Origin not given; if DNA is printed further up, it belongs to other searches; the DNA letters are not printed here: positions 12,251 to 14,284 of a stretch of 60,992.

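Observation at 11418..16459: Orphan extracytoplasmic flavin module: secreted FAD oxidoreductase + double-FMN_bind NosR/NapH-like membrane protein + ApbE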

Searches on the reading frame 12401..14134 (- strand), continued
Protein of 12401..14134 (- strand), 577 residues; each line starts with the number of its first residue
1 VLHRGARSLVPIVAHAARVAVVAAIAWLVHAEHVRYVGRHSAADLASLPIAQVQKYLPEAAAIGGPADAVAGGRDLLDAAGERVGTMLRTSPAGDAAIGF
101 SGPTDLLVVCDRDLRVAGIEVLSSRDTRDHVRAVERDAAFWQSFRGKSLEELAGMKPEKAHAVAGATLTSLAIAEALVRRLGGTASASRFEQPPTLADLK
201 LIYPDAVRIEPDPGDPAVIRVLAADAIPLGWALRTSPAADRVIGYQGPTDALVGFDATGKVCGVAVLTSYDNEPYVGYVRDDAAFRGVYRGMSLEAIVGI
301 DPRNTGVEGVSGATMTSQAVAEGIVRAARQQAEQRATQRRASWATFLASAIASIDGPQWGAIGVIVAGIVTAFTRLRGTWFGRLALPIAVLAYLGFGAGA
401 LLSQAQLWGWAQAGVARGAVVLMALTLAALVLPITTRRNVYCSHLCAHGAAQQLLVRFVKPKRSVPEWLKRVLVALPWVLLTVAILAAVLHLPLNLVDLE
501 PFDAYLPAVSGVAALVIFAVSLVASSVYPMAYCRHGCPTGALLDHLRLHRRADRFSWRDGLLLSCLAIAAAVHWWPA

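Call 49: search_protein_families(library=pfam, proteins=[L077:4003-4890:+, L082:11647-12420:-, L074:6026-7648:+, L077:13598-15916:+, L019:12627-13919:+, L049:2257-3627:-, L036:7180-7638:+, L013:9614-11098:+], max_evalue=0.01)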
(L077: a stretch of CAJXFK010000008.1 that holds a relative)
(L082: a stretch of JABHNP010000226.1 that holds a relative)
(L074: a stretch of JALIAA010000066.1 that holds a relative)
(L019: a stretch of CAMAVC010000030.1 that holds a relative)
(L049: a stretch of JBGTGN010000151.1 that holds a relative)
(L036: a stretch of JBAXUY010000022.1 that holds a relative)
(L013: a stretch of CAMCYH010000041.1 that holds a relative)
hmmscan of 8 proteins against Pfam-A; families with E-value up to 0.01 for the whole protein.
L077:4003-4890:+ (295 aa): 0 families

L082:11647-12420:- (257 aa): 1 family
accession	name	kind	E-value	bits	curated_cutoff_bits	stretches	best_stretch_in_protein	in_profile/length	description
PF06439.18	3keto-disac_hyd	-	4.1e-05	24.1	26.8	1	67-253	12-186/187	3-keto-disaccharide hydrolase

L074:6026-7648:+ (540 aa): 3 families
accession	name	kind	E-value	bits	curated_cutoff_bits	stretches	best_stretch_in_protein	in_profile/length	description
PF01408.29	GFO_IDH_MocA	-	3.2e-20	73.4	24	1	85-213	1-119/120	Oxidoreductase family, NAD-binding Rossmann fold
PF22725.1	GFO_IDH_MocA_C3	-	8.5e-12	45.6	27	1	291-382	33-123/124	GFO/IDH/MocA C-terminal domain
PF02894.22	GFO_IDH_MocA_C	-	1.5e-05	25.3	22.9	1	226-447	1-191/218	Oxidoreductase family, C-terminal alpha/beta domain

L077:13598-15916:+ (772 aa): 9 families
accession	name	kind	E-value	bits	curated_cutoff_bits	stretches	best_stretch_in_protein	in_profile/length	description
PF00884.28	Sulfatase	-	8.4e-48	163.6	25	1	307-634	1-299/301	Sulfatase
PF20434.5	BD-FAE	-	5.9e-26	91.8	26.8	2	64-170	12-120/215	BD-FAE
PF07859.19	Abhydrolase_3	-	6.5e-19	69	25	1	68-187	1-111/210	alpha/beta hydrolase fold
PF00326.27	Peptidase_S9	-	6e-12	45.9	22.6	1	84-266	3-195/213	Prolyl oligopeptidase family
PF00135.34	COesterase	-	3.6e-07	30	27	1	43-155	81-199/515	Carboxylesterase family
PF01738.24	DLH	-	9.4e-07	29.1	21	1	65-266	13-194/217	Dienelactone hydrolase family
PF16347.10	SGSH_C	-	1.3e-05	25.9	29.3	1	594-736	11-146/154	N-sulphoglucosamine sulphohydrolase, C-terminal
PF12146.15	Hydrolase_4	-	0.00013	21.8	27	0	212-265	191-239/239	Serine aminopeptidase, S33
PF08386.16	Abhydrolase_4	-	0.0075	16.8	21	0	206-277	24-93/103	TAP-like protein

L019:12627-13919:+ (430 aa): 1 family
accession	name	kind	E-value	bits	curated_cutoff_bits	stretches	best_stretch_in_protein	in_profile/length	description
PF07586.16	HXXSHH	-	2e-64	218.6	30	1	52-331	2-305/307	Protein of unknown function (DUF1552)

L049:2257-3627:- (456 aa): 7 families
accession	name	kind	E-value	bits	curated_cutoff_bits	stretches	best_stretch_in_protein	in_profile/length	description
PF03486.20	HI0933_like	-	1.4e-73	247.8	50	1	45-446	2-243/244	HI0933-like protein Rossmann domain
PF22780.1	HI0933_like_1st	-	1e-20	74.6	27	1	237-392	2-164/165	HI0933-like protein barrel and H2TH domain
PF01266.30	DAO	-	4.1e-08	33.6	27.9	1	156-213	150-208/353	FAD dependent oxidoreductase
PF13738.12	Pyr_redox_3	-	2.6e-06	27.3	30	1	176-213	102-139/305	Pyridine nucleotide-disulphide oxidoreductase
PF00890.30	FAD_binding_2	-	4.4e-05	23.3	20.4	0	45-145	1-107/414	FAD binding domain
PF13454.12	NAD_binding_9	-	0.00014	22.4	21.8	0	156-207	101-153/155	FAD-NAD(P)-binding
PF07992.20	Pyr_redox_2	-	0.0033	17.3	26.1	0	45-209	2-110/291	Pyridine nucleotide-disulphide oxidoreductase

L036:7180-7638:+ (152 aa): 0 families

L013:9614-11098:+ (494 aa): 1 family
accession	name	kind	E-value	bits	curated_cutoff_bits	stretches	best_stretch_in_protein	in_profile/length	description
PF07394.17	DUF1501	-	3.8e-152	507.4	27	1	70-493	1-390/390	Protein of unknown function (DUF1501)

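Call 88: search_protein_families(library=pfam, proteins=[L040:2941-4512:+], max_evalue=0.001)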
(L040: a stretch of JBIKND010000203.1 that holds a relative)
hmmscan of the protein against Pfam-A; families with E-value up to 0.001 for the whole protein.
L040:2941-4512:+ (523 aa): 3 families
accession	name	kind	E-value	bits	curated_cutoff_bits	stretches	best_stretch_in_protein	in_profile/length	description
PF19051.5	GFO_IDH_MocA_C2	-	2.8e-21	76.6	23.3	2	307-371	50-113/254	Oxidoreductase family, C-terminal alpha/beta domain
PF01408.29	GFO_IDH_MocA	-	5.6e-13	50.1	24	1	136-257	4-119/120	Oxidoreductase family, NAD-binding Rossmann fold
PF22725.1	GFO_IDH_MocA_C3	-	3e-05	24.4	27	0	328-358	31-60/124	GFO/IDH/MocA C-terminal domain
